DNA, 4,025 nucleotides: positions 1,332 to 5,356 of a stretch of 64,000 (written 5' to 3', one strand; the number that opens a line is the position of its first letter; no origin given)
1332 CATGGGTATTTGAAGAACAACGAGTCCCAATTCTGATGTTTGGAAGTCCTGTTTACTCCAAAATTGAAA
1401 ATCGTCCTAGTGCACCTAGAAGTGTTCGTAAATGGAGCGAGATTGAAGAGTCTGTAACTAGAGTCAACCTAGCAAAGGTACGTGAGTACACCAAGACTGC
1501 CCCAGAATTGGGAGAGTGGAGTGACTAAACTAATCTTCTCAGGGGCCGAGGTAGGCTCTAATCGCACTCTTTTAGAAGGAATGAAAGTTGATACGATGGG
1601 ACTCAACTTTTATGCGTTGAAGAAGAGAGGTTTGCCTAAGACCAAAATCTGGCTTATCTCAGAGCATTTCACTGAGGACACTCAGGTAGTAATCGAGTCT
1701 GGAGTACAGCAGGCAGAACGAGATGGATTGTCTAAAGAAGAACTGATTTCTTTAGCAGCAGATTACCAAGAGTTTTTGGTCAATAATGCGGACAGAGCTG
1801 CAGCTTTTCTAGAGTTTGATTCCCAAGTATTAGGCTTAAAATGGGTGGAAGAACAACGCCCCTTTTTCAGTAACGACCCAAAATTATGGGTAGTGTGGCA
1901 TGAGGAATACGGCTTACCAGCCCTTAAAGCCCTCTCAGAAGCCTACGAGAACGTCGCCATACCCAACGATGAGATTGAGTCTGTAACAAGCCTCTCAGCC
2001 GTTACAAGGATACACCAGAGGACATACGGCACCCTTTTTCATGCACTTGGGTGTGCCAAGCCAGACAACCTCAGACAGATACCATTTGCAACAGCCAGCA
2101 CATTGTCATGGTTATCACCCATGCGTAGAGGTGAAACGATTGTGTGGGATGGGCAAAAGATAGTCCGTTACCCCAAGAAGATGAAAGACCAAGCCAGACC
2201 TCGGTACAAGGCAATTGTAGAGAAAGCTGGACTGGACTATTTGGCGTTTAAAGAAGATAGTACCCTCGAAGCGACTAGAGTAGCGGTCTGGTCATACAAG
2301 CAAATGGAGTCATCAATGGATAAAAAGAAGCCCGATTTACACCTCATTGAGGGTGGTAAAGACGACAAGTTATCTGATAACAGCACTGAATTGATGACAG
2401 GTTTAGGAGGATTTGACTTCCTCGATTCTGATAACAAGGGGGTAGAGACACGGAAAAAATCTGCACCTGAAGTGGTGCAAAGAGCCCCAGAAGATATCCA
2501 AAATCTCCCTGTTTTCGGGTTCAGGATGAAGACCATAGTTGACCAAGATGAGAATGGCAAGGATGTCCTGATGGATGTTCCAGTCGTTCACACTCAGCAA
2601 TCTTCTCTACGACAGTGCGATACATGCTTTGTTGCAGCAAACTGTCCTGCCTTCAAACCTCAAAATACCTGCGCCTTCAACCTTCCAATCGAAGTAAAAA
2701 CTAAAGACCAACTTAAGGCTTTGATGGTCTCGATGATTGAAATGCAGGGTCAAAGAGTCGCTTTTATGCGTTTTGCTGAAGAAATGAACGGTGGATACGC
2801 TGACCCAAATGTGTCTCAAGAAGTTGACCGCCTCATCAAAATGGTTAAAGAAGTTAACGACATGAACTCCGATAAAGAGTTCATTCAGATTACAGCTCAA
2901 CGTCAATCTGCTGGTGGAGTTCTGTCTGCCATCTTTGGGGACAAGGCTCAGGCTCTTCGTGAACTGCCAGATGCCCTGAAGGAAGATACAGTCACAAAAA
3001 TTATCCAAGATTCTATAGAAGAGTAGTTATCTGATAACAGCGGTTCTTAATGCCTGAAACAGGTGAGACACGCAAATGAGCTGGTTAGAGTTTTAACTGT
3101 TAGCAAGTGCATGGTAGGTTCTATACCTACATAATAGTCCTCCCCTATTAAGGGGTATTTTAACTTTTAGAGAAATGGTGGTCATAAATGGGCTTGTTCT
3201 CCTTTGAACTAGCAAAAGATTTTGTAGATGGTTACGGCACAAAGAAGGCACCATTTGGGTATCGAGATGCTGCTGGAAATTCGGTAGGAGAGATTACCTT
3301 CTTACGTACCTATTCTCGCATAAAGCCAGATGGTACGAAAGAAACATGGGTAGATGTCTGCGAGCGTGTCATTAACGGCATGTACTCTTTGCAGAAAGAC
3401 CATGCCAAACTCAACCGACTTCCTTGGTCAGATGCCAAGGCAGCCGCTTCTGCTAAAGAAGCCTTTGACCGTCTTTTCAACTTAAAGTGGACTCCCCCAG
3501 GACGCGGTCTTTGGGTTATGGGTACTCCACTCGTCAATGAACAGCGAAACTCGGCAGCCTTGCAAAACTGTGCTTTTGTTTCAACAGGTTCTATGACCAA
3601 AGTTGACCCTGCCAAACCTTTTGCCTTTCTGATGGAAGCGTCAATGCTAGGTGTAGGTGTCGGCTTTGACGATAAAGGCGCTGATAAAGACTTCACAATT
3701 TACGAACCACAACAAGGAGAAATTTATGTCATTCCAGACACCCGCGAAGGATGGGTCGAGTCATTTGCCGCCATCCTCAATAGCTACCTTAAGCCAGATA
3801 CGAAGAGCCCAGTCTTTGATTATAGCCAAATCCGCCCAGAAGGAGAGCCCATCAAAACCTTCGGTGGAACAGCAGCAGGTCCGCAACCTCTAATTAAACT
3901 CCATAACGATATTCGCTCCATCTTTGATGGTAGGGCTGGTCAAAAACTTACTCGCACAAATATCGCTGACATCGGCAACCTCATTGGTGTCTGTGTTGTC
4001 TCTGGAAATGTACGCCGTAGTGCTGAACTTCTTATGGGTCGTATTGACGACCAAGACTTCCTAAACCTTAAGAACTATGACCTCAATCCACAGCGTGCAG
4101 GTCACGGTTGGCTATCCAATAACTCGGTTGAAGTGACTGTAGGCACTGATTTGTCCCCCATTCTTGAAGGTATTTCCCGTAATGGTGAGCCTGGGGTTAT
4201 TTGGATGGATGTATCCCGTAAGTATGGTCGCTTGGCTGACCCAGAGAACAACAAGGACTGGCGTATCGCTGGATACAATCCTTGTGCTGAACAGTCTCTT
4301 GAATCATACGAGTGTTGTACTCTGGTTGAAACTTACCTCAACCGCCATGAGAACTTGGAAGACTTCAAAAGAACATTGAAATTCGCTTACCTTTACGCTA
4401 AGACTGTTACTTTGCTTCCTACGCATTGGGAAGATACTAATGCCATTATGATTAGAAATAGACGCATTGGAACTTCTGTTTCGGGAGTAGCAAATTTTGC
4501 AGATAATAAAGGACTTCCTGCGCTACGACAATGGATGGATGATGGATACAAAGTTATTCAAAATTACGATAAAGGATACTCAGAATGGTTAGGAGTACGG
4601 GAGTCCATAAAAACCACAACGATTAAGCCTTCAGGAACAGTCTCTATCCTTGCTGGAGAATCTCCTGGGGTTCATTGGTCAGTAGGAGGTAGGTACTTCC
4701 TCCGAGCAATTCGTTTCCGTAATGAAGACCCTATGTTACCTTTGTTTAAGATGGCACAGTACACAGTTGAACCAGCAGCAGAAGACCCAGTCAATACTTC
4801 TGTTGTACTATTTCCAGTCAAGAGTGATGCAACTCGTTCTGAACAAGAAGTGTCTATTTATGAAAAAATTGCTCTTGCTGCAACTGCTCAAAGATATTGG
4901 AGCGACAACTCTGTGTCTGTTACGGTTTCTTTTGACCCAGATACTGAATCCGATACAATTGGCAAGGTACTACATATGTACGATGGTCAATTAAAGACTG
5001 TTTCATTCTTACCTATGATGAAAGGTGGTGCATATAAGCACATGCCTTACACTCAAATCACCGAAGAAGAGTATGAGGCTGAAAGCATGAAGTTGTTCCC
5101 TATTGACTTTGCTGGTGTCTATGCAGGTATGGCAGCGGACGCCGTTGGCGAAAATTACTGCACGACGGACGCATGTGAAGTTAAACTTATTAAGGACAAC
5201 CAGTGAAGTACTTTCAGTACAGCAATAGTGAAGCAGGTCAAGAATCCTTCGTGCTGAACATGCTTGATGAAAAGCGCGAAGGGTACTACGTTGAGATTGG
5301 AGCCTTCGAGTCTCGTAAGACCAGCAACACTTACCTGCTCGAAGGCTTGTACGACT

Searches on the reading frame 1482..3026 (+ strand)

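Call 14: search_protein_families(library=pfam, proteins=[window:1482-3026:+], max_evalue=0.001)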
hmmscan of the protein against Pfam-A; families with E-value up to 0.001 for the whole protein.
window:1482-3026:+ (514 aa): 0 families

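Call 23: search_protein_families(library=phrogs, proteins=[window:1482-3026:+], max_evalue=0.001)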
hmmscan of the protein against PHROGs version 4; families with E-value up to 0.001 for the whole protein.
window:1482-3026:+ (514 aa): 1 family
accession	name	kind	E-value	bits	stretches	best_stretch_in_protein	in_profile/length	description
phrog_887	-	moron, auxiliary metabolic gene and host takeover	7.8e-58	197.6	1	15-505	10-491/509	queuine tRNA-ribosyltransferase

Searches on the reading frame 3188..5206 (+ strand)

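Call 14: search_protein_families(library=pfam, proteins=[window:3188-5206:+], max_evalue=0.001)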
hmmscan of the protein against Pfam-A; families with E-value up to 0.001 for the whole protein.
window:3188-5206:+ (672 aa): 3 families
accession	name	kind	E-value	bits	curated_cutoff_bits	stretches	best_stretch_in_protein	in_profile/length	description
PF17975.6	RNR_Alpha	-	4.4e-28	98.2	26.4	1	8-113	1-101/101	Ribonucleotide reductase alpha domain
PF21995.1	RNR-II_ins_dom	-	4.2e-18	66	27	1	170-245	27-106/107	B12-dependent ribonucleotide reductase, insertion domain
PF02867.20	Ribonuc_red_lgC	-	3e-07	29.9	23.9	0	325-437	176-294/523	Ribonucleotide reductase, barrel domain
